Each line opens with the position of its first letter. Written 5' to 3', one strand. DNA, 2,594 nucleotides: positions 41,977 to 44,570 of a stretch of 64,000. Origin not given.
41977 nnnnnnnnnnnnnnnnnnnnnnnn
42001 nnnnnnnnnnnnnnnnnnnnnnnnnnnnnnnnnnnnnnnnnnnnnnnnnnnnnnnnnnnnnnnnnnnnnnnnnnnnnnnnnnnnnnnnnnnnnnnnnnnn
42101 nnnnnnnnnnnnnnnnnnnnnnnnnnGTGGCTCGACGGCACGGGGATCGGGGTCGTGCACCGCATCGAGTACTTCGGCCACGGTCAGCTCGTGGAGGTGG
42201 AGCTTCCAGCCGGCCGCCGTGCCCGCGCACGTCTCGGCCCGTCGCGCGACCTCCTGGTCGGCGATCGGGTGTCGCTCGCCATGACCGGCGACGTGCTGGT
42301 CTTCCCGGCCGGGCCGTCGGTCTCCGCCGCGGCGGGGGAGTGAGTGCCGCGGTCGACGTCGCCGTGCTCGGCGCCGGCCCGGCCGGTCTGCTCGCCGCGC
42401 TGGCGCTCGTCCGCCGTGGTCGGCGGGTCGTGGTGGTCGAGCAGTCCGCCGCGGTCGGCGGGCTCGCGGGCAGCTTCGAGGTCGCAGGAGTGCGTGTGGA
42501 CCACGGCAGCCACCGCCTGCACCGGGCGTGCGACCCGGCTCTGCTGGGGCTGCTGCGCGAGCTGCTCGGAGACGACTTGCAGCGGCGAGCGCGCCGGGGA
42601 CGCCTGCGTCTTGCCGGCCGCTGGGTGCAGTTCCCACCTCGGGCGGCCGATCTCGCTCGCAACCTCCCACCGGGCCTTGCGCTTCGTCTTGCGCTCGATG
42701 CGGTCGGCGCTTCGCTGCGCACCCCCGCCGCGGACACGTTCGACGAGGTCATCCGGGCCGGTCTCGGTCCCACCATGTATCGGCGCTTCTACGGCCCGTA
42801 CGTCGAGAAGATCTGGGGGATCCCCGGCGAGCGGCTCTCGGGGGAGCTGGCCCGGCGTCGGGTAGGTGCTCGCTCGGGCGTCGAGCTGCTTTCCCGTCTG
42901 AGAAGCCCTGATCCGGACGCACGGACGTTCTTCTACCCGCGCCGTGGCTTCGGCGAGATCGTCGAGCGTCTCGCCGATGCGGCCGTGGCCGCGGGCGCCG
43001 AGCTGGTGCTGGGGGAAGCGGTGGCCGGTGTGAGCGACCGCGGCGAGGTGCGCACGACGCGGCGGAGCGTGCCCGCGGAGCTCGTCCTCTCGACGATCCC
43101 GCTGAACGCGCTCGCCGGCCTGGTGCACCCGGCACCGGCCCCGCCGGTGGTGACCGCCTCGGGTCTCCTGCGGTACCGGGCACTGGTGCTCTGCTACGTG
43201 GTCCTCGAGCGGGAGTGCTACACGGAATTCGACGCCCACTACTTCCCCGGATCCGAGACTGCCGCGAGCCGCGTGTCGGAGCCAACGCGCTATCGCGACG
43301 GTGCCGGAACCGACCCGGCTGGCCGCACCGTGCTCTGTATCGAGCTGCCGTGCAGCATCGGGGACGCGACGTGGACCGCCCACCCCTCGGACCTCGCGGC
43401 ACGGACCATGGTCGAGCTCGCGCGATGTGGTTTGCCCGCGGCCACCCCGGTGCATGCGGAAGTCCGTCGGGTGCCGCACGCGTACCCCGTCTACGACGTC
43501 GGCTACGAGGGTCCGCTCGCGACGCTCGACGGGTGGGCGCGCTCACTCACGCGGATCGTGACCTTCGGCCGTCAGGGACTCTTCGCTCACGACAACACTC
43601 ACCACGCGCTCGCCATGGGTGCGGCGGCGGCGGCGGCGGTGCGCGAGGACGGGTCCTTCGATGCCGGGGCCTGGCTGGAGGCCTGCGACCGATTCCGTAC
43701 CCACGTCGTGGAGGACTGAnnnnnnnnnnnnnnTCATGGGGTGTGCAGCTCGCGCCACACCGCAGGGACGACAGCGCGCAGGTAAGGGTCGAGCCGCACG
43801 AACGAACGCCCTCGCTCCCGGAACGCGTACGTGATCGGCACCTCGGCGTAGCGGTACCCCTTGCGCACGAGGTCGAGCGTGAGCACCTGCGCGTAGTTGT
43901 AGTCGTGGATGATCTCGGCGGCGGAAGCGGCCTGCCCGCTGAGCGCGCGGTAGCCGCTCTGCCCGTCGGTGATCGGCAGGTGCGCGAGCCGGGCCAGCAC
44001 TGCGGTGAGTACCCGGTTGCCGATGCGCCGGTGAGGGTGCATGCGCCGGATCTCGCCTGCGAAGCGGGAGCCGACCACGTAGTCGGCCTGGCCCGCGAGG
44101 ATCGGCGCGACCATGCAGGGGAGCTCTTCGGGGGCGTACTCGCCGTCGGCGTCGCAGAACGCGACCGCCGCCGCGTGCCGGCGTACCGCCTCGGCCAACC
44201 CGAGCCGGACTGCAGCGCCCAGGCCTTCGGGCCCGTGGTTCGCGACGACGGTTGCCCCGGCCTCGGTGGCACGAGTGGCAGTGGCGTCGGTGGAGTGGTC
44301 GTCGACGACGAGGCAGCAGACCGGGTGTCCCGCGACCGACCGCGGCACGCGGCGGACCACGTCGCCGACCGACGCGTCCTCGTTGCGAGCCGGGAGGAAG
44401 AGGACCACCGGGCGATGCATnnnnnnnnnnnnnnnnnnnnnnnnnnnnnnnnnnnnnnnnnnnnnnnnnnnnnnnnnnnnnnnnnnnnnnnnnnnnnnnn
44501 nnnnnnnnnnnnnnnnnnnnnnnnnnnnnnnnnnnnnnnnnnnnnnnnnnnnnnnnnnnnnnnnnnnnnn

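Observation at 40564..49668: Metal-regulated locus coupling Fe3+ uptake to a lipid-carrier glycosylation module and a cupredoxin lipoprotein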

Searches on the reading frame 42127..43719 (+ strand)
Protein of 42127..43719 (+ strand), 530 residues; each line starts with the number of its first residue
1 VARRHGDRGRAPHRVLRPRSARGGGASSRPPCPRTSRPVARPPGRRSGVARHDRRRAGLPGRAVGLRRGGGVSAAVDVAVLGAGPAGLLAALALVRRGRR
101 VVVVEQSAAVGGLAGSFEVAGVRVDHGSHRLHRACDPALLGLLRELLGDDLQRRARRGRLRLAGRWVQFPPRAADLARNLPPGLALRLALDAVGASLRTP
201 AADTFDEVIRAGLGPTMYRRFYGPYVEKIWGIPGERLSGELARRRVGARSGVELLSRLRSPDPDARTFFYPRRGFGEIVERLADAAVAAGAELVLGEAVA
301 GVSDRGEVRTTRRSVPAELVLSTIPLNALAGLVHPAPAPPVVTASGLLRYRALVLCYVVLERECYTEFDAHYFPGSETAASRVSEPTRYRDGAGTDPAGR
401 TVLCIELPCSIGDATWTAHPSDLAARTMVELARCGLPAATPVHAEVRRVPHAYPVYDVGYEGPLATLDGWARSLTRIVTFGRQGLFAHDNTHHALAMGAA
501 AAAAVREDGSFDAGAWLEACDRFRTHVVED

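Call 6: search_protein_families(library=pfam, proteins=[window:42127-43719:+], max_evalue=0.01)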
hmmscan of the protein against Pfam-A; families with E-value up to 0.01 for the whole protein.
window:42127-43719:+ (530 aa): 10 families
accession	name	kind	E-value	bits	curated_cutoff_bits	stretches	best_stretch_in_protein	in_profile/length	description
PF01593.30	Amino_oxidase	-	9e-23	81.7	19.8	1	86-492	2-421/443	Flavin containing amine oxidoreductase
PF13450.12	NAD_binding_8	-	1.1e-13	51.6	21.9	1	80-146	1-68/68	NAD(P)-binding Rossmann-like domain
PF01266.30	DAO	-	7.5e-10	39.3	27.9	1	77-326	1-205/353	FAD dependent oxidoreductase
PF12831.13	FAD_oxidored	-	5.9e-09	36.2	27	1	77-149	1-67/416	FAD dependent oxidoreductase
PF00890.30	FAD_binding_2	-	2.3e-05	24.2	20.4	1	77-112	1-36/414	FAD binding domain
PF03486.20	HI0933_like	-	2.7e-05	24.2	50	1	77-111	2-36/244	HI0933-like protein Rossmann domain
PF01946.23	Thi4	-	3.6e-05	23.6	26.2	1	74-113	16-56/235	Thi4 family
PF01494.25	FAD_binding_3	-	3.6e-05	23.6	22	1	76-108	2-34/349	FAD binding domain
PF07992.20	Pyr_redox_2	-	0.0005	20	26.1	1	77-106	2-31/291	Pyridine nucleotide-disulphide oxidoreductase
PF01134.28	GIDA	-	0.0038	16.8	22.1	1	77-124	1-29/391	Glucose inhibited division protein A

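Call 7: search_protein_families(library=ncbifam, proteins=[window:42127-43719:+], max_evalue=0.001)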
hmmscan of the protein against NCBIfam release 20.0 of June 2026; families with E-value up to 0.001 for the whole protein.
window:42127-43719:+ (530 aa): 48 families (the best 25 are shown)
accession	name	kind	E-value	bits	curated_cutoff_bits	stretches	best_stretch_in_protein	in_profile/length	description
NF005547.0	PRK07208.1-3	equivalog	4.2e-75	253.2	380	1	77-508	6-444/465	hypothetical protein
NF005548.0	PRK07208.1-4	equivalog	4.7e-62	210.2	389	1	77-513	5-458/488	hypothetical protein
NF005545.0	PRK07208.1-1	equivalog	5e-46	157.1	451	1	73-498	5-454/504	hypothetical protein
NF005546.0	PRK07208.1-2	equivalog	2.1e-28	99.2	418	3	78-132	7-62/527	hypothetical protein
NF005560.0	PRK07233.1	equivalog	1.2e-21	77.1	252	1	77-464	2-389/435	hypothetical protein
NF005549.0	PRK07208.1-5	equivalog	1e-13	50.6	587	1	77-133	6-66/534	hypothetical protein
TIGR03467.1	HpnE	equivalog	2.6e-13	50.1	283.05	1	78-147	1-71/430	hydroxysqualene dehydroxylase HpnE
TIGR02734.1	crtI_fam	subfamily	4.3e-12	45.5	238.1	1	78-152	1-72/504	phytoene desaturase family protein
NF058655.1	CrtID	equivalog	9.8e-09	34.6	640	1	78-127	1-50/478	bifunctional phytoene desaturase/3,4-desaturase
NF009477.0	PRK12843.1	equivalog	1e-07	30.8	758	1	74-169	15-112/578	FAD-dependent oxidoreductase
NF003585.0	PRK05249.1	equivalog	3.5e-07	29.2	465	1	75-113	6-44/464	Si-specific NAD(P)(+) transhydrogenase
NF005882.1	PRK07843.1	equivalog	7.3e-07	28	788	1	76-114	2-40/547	3-oxosteroid 1-dehydrogenase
TIGR02730.1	carot_isom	equivalog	1.6e-06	27.3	586.9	1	77-143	2-68/493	carotenoid isomerase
NF009410.0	PRK12771.1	subfamily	4.1e-06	25.7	516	1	77-114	140-177/566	NAD(P)-binding protein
TIGR00031.1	UDP-GALP_mutase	equivalog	5.3e-06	25.6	303.75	0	77-115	3-41/378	UDP-galactopyranose mutase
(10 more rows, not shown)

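Call 39: search_solved_structures(query=window:42343-43719:+, max_evalue=0.01)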
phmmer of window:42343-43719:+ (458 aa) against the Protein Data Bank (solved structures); distinct sequences matched with E-value up to 0.01: 32.
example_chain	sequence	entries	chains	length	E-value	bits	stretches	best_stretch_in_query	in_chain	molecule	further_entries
4u8k_A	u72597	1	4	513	1.2e-08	37.5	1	3-177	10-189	UDP-galactopyranose mutase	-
4u8l_A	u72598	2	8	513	1.2e-08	37.5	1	3-202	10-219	UDP-galactopyranose mutase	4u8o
4u8m_A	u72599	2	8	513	2e-08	36.8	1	3-177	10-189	UDP-galactopyranose mutase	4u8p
3ukp_A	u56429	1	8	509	2.2e-08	36.7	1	3-177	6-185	UDP-galactopyranose mutase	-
3uka_A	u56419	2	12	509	2.2e-08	36.7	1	3-177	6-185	UDP-galactopyranose mutase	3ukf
3ukl_A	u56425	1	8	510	2.2e-08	36.7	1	3-177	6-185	UDP-galactopyranose mutase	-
3ukq_A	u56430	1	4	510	2.2e-08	36.7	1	3-177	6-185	UDP-galactopyranose mutase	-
3ute_A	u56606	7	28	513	2.3e-08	36.6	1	3-177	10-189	UDP-galactopyranose mutase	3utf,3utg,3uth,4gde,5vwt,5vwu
3ukh_A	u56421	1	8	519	2.3e-08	36.6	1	3-177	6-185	UDP-galactopyranose mutase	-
4u8i_A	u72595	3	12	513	2.4e-08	36.5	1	3-177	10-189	UDP-galactopyranose mutase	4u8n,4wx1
3ukk_A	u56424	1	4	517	4.1e-08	35.8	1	3-176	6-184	UDP-galactopyranose mutase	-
4u8j_A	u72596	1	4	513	9e-08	34.7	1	3-177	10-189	UDP-galactopyranose mutase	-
5hhf_A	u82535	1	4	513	3.7e-07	32.6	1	3-177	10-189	UDP-galactopyranose mutase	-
4dsg_A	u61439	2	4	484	1.4e-05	27.4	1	6-255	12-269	UDP-galactopyranose mutase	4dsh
3hdq_A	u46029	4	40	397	1.5e-05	27.3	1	4-171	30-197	UDP-galactopyranose mutase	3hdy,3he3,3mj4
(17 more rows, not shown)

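Call 68: predict_structure(alignment_id=A3)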
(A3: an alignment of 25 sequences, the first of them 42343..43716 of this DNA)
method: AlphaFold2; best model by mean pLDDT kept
length: 458 residues; sequences in the alignment: 25
mean_pLDDT: 91.0   pTM: 0.90
mean pLDDT of the five models: 91.0, 90.4, 89.7, 89.6, 89.4
residues with pLDDT >= 90: 342; 70-90: 102; 50-70: 8; < 50: 6
segments of 3 or more residues with pLDDT < 50: 411-416
pLDDT, mean of each block of 10 residues (from residue 1): 91 96 98 94 92 86 89 96 93 89 90 91 89 95 93 94 94 79 78 86 95 98 97 95 96 90 96 92 97 94 94 89 86 97 98 98 97 94 91 92 84 56 91 94 89 66
secondary structure, 60 per line:
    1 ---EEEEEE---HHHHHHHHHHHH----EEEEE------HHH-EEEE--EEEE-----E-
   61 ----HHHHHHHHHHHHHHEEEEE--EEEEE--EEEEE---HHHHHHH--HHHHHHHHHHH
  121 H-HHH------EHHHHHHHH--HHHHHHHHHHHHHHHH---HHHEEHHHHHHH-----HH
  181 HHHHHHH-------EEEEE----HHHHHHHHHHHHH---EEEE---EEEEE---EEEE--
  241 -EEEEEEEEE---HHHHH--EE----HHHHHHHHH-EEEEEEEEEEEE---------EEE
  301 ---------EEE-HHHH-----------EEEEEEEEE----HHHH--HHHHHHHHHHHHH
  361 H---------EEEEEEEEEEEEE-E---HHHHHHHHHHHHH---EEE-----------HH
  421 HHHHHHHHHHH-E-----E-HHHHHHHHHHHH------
elements in order: E4-9 H13-24 E29-33 E44-47 E50-53 H65-78 E79-83 E86-90 E93-97 H101-107 H110-121 H133-140 H143-158 H167-173 H179-187 E195-199 H204-216 E220-223 E227-231 E235-238 E242-250 H254-258 H267-275 E277-288 E298-300 E310-312 H314-317 E329-337 H342-345 H348-361 E371-383 H389-401 E405-407 H419-431 H441-452

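Call 71: fold_search(model_id=the predicted structure, library=pdb)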
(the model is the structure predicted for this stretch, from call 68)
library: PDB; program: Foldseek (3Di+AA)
matches with E <= 10: 1970; with E <= 0.001: 1024
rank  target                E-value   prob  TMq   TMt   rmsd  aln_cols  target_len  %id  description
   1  4dsh_B                8.4e-29  1.00  0.79  0.78   4.8       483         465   20  Crystal structure of reduced UDP-Galactopyranose mutase (released 2012-06-13)
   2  3ukh_F                1.5e-28  1.00  0.80  0.73   5.6       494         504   21  Crystal structure of udp-galactopyranose mutase from Aspergillus fumigatus in complex with UDPGALP (non-reduced) (released 2012-02-22)
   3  3ukh_B                1.7e-28  1.00  0.81  0.74   5.4       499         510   20  Crystal structure of udp-galactopyranose mutase from Aspergillus fumigatus in complex with UDPGALP (non-reduced) (released 2012-02-22)
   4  4dsg_B                3.1e-28  1.00  0.79  0.78   5.5       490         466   20  Crystal Structure of oxidized UDP-Galactopyranose mutase (released 2012-06-13)
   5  4u8k_A                3.3e-28  1.00  0.80  0.73   5.4       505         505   20  Structure of Aspergillus fumigatus UDP-Galactopyranose mutase mutant Q107A (released 2014-12-03)
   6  4dsg_A                3.7e-28  1.00  0.79  0.76   4.9       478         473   20  Crystal Structure of oxidized UDP-Galactopyranose mutase (released 2012-06-13)
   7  4u8i_A                4.7e-28  1.00  0.79  0.72   5.6       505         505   20  Structure of Aspergillus fumigatus UDP-Galactopyranose mutase mutant F66A (released 2014-12-03)
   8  4u8l_A                5.0e-28  1.00  0.79  0.72   5.6       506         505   20  Structure of Aspergillus fumigatus UDP-Galactopyranose mutase mutant N207A (released 2014-12-03)
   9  4u8j_A                5.0e-28  1.00  0.78  0.71   5.6       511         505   20  Structure of Aspergillus fumigatus UDP-Galactopyranose mutase mutant Y104A (released 2014-12-03)
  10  4u8o_C                5.3e-28  1.00  0.79  0.72   5.5       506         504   20  Structure of Aspergillus fumigatus UDP-Galactopyranose mutase mutant N207A complexed with UDP (released 2014-12-03)
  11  3ukk_B                5.9e-28  1.00  0.80  0.72   5.7       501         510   20  Crystal structure of R182K-UDP-galactopuranose mutase from Aspergillus fumigatus in complex with UDPgalp (released 2012-02-22)
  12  4u8m_A                7.1e-28  1.00  0.79  0.72   5.5       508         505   20  Structure of Aspergillus fumigatus UDP-Galactopyranose mutase mutant Y317A (released 2014-12-03)
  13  3ukk_A                7.5e-28  1.00  0.79  0.71   5.6       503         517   20  Crystal structure of R182K-UDP-galactopuranose mutase from Aspergillus fumigatus in complex with UDPgalp (released 2012-02-22)
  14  5hhf_A                8.0e-28  1.00  0.81  0.74   5.6       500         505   21  Crystal structure of Aspergillus fumigatus UDP-Galactopyranose mutase mutant H63A with covalent FAD-Galactopyranose an (released 2016-02-17)
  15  3ukk_C                9.0e-28  1.00  0.80  0.72   5.6       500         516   20  Crystal structure of R182K-UDP-galactopuranose mutase from Aspergillus fumigatus in complex with UDPgalp (released 2012-02-22)
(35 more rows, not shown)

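Call 72: search_solved_structures(query=A3, max_evalue=0.0001, show_alignments=2)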
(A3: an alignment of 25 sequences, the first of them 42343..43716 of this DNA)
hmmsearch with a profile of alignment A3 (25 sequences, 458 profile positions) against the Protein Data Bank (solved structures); distinct sequences matched with E-value up to 0.0001: 187 (the best 60 are shown).
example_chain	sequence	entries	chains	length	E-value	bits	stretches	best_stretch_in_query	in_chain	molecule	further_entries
3uka_A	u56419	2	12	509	6.6e-28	101.1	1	1-290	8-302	UDP-galactopyranose mutase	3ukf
3ukl_A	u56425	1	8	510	6.6e-28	101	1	1-290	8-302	UDP-galactopyranose mutase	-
3ukh_A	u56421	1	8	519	7.1e-28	100.9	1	1-290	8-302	UDP-galactopyranose mutase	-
4u8l_A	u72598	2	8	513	8.1e-28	100.8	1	1-318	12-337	UDP-galactopyranose mutase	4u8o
4u8i_A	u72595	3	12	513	8.6e-28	100.7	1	1-318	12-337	UDP-galactopyranose mutase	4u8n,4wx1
3ute_A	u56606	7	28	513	8.7e-28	100.7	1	1-318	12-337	UDP-galactopyranose mutase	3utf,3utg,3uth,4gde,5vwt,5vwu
3ukq_A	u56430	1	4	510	1.3e-27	100.1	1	1-277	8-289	UDP-galactopyranose mutase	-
3ukp_A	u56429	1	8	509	1.5e-27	99.9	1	1-275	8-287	UDP-galactopyranose mutase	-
4u8k_A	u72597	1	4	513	1.7e-27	99.7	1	1-318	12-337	UDP-galactopyranose mutase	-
4u8m_A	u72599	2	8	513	2.5e-27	99.1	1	1-271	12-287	UDP-galactopyranose mutase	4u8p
3ukk_A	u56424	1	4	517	4.5e-27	98.3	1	1-290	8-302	UDP-galactopyranose mutase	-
4u8j_A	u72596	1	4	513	6.3e-27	97.8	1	1-318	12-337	UDP-galactopyranose mutase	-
5hhf_A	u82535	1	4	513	3.6e-26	95.3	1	1-318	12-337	UDP-galactopyranose mutase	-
4dsg_A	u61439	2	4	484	2e-23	86.3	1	2-265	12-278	UDP-galactopyranose mutase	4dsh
3rha_A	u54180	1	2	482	3e-12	49.4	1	1-82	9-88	Putrescine oxidase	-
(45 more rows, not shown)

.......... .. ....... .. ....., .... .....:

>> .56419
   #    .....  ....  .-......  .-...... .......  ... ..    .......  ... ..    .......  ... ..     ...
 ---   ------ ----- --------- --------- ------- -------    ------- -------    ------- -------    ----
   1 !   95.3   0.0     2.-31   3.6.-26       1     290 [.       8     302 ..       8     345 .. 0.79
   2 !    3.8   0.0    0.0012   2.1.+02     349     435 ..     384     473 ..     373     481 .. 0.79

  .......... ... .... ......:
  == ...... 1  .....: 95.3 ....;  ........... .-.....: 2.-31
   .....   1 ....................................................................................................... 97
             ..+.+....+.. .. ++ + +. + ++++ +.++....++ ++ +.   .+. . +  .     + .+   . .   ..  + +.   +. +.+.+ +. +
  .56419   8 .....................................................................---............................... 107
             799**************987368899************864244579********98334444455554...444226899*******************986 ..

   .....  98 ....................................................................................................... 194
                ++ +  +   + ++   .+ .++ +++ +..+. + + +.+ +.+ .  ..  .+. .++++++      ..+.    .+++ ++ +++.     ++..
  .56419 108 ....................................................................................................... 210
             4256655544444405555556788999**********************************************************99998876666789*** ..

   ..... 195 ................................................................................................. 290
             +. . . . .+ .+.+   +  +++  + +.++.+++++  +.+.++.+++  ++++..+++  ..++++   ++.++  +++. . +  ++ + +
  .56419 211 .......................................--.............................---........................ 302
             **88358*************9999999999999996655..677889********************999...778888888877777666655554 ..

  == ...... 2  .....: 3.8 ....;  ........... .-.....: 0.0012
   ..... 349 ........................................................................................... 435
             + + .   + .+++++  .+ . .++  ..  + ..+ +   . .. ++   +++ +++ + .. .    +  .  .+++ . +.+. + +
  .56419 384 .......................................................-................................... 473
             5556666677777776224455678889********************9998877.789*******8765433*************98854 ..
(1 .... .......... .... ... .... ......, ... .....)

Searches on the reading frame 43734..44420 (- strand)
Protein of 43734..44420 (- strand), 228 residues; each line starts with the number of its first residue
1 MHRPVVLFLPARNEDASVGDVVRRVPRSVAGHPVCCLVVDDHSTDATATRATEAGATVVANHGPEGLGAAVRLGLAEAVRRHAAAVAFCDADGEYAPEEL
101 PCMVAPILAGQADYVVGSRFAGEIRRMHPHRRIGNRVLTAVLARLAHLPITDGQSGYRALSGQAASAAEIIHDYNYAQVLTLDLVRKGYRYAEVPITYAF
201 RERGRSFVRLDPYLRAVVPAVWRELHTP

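Call 6: search_protein_families(library=pfam, proteins=[window:43734-44420:-], max_evalue=0.01)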
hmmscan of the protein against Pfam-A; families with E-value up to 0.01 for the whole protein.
window:43734-44420:- (228 aa): 1 family
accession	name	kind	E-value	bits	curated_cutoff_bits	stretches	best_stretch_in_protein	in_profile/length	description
PF00535.33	Glycos_transf_2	-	2.3e-17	63.9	23.3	1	8-158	3-157/168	Glycosyl transferase family 2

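Call 7: search_protein_families(library=ncbifam, proteins=[window:43734-44420:-], max_evalue=0.001)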
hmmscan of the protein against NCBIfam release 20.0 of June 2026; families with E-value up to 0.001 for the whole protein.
window:43734-44420:- (228 aa): 9 families
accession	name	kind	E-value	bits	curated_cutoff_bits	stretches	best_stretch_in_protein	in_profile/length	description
TIGR04182.1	glyco_TIGR04182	equivalog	5.7e-31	108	325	1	5-212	2-203/293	S-layer glycoprotein N-glycosyltransferase AglJ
NF058614.1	PPMAGASynPpgS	equivalog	3e-21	75.9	370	1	6-203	3-201/226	polyprenyl-phospho-N-acetylgalactosaminyl synthase PpgS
NF041391.1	DPhHxTase_Halo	equivalog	1.7e-19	69.7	375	1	11-212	3-194/213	dolichyl-phosphate hexose transferase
NF010496.0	PRK13915.1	equivalog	1.7e-12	47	262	1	4-137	32-173/307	glucosyl-3-phosphoglycerate synthase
NF041865.1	EpsU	equivalog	2.2e-08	33.6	700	1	7-105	43-145/394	exopolysaccharide biosynthesis GT2 family glycosyltransferase EpsU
TIGR03469.1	HpnB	hypoth_equivalog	1.1e-06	27.9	379.25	1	5-113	46-166/386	hopene-associated glycosyltransferase HpnB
NF053846.1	glyco_with_XrtP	equivalog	9.3e-05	21.3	520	1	7-113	45-164/440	XrtP-associated glycosyltransferase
TIGR04283.1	glyco_like_mftF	equivalog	0.00011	21.8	182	1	9-138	5-125/221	TIGR04283 family arsenosugar biosynthesis glycosyltransferase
NF007986.1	PRK10714.1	equivalog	0.00016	20.8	529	1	5-206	8-208/316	undecaprenyl-phosphate 4-deoxy-4-formamido-L-arabinose transferase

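Call 40: search_solved_structures(query=window:43734-44420:-, max_evalue=0.001)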
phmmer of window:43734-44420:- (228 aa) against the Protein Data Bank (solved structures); distinct sequences matched with E-value up to 0.001: 7.
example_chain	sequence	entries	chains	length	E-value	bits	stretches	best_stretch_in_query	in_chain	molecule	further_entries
5mlz_A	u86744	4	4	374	2.7e-11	46.9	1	5-209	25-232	Dolichol monophosphate mannose synthase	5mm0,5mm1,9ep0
4y6n_A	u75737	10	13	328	6e-07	32.7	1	3-123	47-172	Glucosyl-3-phosphoglycerate synthase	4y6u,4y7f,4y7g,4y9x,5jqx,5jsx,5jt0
3e25_A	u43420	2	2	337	6.4e-07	32.6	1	3-123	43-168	Putative uncharacterized protein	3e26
4ddz_A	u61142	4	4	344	6.7e-07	32.5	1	3-123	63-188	GLUCOSYL-3-PHOSPHOGLYCERATE SYNTHASE (GpgS) | Glucosyl-3-phosphoglycerate synthase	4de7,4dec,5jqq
3ckj_A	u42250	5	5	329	9.1e-07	32.1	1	3-120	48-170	Putative uncharacterized protein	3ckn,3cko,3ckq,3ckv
7pdo_A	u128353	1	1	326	4.2e-06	29.9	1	3-144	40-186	Glucosyl-3-phosphoglycerate synthase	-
7p5l_A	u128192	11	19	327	4.2e-06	29.9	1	3-144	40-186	Glucosyl-3-phosphoglycerate synthase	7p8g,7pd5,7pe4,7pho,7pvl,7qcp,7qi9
